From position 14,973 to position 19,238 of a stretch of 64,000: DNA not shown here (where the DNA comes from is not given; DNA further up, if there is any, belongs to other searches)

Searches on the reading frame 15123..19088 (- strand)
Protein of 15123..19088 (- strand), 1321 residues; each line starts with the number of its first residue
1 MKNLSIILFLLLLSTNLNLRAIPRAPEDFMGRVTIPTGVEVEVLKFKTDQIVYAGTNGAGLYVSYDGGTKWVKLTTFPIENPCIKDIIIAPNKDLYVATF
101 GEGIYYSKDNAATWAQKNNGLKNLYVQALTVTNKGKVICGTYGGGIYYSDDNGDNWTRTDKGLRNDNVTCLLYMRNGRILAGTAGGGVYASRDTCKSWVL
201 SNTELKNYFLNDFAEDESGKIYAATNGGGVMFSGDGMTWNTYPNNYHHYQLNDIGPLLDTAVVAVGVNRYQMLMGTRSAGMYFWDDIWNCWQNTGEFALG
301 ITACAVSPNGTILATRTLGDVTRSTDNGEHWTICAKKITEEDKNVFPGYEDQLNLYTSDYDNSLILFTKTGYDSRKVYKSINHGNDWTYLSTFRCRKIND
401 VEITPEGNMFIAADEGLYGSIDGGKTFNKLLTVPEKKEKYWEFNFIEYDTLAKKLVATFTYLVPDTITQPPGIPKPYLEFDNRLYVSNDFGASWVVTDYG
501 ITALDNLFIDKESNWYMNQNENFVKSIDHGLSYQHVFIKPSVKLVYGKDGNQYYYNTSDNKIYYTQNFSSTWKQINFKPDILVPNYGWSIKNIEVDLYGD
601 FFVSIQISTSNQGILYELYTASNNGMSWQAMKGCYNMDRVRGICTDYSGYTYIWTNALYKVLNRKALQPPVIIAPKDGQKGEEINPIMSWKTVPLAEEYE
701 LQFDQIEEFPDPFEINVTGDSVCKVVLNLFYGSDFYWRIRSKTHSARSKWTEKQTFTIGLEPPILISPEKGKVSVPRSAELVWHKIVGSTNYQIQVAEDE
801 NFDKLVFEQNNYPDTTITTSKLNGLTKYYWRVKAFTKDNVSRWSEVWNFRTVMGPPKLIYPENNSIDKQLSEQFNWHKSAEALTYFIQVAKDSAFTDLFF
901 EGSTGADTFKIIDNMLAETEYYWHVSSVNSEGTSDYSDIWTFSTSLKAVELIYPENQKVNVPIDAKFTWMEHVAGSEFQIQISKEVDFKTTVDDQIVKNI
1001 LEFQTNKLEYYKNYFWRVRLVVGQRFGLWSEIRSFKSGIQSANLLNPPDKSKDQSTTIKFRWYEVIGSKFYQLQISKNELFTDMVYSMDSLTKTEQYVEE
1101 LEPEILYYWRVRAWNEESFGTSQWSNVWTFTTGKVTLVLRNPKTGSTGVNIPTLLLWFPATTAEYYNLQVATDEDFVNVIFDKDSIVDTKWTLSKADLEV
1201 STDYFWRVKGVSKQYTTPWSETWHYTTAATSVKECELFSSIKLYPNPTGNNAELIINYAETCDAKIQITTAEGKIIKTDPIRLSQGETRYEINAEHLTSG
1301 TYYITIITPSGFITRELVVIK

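Call 68: search_protein_families(library=pfam, proteins=[window:15123-19088:-], max_evalue=0.01)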
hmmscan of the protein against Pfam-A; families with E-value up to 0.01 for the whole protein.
window:15123-19088:- (1321 aa): 7 families
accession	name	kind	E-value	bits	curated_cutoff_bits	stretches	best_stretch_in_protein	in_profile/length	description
PF25788.1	Ig_Rha78A_N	-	1.3e-20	74.1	27.4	2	789-852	35-102/105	Rha78A-like, N-terminal immunoglobulin domain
PF00041.27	fn3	-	7e-10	39.4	25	0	781-846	18-80/84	Fibronectin type III domain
PF18962.6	Por_Secre_tail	-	1.9e-08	34.9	27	1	1243-1319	1-75/75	Secretion system C-terminal sorting domain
PF24489.1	Ig_J_second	-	5.1e-05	23.7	27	1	859-939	17-89/105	Tip attachment protein J second Ig-like domain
PF07494.17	Reg_prop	-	0.00023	21.4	20.4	0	162-184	1-23/24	Two component regulator propeller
PF23409.1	Beta-prop_EML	-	0.0007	19.6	88.2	1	120-226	153-260/267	Echinoderm microtubule-associated protein first beta-propeller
PF13859.12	BNR_3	-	0.00083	19.3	27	0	361-392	184-216/308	BNR repeat-like domain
